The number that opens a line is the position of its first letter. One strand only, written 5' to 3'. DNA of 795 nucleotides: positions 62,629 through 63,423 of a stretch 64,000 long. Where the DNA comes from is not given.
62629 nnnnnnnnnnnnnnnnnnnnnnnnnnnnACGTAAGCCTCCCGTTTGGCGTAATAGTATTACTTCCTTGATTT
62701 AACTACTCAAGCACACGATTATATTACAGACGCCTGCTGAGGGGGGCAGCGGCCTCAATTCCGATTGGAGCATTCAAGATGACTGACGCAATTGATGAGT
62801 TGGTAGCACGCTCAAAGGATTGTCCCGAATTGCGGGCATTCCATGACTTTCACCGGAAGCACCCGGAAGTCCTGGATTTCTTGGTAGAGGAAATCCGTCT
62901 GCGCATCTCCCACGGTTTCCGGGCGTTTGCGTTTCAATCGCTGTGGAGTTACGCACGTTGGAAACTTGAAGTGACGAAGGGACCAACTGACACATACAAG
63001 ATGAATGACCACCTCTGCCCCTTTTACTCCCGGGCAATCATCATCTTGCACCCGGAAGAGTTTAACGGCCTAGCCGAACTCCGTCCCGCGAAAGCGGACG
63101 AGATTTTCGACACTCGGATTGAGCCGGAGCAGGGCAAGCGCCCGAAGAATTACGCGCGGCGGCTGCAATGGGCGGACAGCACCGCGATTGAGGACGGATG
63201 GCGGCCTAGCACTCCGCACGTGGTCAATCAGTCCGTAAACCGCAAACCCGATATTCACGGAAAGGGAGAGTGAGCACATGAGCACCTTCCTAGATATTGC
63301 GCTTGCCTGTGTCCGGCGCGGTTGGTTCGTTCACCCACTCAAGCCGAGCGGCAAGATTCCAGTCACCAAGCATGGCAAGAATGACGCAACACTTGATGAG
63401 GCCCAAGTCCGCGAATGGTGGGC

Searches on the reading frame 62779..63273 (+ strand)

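Call 3: search_protein_families(library=pfam, proteins=[window:62779-63273:+], max_evalue=0.01)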
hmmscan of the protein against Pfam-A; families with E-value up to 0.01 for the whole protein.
window:62779-63273:+ (164 aa): 0 families

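Call 4: search_protein_families(library=ncbifam, proteins=[window:62779-63273:+], max_evalue=0.01)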
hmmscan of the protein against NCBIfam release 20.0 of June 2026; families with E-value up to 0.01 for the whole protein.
window:62779-63273:+ (164 aa): 0 families

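Call 5: search_protein_families(library=padloc, proteins=[window:62779-63273:+], max_evalue=0.01)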
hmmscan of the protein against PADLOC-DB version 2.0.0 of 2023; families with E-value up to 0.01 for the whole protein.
window:62779-63273:+ (164 aa): 0 families

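Call 78: search_protein_families(library=phrogs, proteins=[window:62779-63273:+], max_evalue=0.001)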
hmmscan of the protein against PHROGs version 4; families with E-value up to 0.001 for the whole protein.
window:62779-63273:+ (164 aa): 1 family
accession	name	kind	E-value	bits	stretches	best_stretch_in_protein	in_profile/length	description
phrog_13625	-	unknown function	1.2e-09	39.1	1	19-107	6-92/94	-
